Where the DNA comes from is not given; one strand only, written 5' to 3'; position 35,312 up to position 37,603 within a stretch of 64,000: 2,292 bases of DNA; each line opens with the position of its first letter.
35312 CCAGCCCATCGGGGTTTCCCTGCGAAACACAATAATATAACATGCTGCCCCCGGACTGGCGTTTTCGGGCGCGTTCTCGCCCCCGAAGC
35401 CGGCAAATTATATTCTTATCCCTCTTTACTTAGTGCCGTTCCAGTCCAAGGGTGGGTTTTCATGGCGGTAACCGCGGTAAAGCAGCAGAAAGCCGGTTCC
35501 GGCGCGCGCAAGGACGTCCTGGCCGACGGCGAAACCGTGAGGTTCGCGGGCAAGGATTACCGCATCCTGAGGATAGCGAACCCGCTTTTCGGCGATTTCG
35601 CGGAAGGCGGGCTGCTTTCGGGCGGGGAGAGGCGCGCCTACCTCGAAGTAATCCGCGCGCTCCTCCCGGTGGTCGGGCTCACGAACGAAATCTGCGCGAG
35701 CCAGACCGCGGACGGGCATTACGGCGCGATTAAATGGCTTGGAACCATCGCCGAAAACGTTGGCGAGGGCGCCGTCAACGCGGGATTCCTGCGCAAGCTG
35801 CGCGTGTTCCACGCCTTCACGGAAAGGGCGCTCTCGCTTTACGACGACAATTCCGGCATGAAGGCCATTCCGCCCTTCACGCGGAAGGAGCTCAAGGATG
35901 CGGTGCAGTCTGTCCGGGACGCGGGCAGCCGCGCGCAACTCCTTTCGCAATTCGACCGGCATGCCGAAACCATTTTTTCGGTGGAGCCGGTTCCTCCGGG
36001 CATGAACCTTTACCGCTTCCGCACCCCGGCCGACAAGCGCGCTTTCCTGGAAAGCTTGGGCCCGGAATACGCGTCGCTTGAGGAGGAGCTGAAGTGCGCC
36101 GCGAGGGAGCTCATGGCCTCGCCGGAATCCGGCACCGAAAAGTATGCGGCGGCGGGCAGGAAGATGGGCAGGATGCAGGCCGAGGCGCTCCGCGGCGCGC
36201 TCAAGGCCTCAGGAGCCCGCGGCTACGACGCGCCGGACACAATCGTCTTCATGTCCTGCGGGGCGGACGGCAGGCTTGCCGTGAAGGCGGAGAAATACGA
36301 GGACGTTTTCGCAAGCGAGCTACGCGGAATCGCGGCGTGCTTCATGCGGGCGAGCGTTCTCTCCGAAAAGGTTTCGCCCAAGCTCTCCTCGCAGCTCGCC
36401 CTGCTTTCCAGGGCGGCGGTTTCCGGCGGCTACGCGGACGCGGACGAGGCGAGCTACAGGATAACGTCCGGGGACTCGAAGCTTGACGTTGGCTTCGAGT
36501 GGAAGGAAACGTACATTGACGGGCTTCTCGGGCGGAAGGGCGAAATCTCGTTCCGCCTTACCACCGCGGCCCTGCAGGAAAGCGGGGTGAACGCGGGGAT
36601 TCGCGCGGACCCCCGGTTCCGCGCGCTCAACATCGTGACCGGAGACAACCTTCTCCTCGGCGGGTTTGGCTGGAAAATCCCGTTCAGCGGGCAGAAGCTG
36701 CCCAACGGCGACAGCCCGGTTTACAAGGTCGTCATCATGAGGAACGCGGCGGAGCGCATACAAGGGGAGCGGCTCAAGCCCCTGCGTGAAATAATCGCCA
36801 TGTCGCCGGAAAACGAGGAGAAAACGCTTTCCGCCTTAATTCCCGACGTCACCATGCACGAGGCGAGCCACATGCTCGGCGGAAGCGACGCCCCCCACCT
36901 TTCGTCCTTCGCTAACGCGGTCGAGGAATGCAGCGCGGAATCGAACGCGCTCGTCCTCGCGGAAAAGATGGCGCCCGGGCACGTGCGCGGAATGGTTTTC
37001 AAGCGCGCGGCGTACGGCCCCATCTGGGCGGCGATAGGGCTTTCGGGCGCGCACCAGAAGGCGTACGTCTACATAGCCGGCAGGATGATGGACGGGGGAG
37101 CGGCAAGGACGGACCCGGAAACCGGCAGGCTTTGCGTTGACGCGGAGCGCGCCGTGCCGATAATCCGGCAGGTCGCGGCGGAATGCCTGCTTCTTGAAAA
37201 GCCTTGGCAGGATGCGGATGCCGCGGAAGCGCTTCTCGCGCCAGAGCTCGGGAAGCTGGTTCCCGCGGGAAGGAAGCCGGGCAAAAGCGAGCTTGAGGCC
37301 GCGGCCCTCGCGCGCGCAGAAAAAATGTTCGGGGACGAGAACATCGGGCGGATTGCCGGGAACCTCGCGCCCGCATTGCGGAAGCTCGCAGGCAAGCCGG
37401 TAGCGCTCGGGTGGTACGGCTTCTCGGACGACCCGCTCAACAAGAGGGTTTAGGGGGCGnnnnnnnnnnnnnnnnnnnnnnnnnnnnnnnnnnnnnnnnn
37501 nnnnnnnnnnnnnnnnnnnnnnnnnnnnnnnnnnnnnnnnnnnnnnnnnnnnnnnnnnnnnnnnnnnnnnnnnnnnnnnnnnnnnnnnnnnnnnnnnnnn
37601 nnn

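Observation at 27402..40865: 13-kb locus of paralogous helical-repeat proteins, a low-GC small gene, a CPBP-like membrane protein and two tandem gluzincin paralogs, directly upstream of psmA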

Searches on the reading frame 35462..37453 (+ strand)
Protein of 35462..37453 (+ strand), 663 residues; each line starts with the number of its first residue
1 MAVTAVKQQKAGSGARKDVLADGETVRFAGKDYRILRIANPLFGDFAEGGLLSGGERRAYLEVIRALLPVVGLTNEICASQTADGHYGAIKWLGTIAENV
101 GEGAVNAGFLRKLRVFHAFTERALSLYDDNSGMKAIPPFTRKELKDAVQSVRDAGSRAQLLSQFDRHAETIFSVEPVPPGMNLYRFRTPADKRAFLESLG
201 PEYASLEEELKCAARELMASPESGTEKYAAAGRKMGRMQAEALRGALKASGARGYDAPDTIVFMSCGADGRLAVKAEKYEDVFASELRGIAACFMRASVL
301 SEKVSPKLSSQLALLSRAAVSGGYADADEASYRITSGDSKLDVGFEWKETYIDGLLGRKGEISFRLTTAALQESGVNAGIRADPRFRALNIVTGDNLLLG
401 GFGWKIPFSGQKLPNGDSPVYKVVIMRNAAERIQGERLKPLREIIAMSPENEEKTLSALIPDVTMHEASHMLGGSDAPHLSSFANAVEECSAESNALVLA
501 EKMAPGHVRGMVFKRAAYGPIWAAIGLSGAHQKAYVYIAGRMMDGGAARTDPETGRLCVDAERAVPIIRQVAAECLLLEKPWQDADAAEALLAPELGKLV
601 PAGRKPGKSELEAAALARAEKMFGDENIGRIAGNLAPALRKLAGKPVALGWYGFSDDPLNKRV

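Call 4: search_protein_families(library=pfam, max_evalue=0.1, proteins=[window:35462-37453:+])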
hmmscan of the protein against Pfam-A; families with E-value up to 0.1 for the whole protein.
window:35462-37453:+ (663 aa): 0 families

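Call 5: search_protein_families(library=ncbifam, max_evalue=0.1, proteins=[window:35462-37453:+])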
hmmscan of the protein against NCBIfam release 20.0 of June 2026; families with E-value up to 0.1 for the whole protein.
window:35462-37453:+ (663 aa): 1 family
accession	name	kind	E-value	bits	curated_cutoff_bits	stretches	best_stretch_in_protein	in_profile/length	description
TIGR01008.1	uS3_euk_arch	equivalog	0.012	15.4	150.25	1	493-568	87-160/195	30S ribosomal protein S3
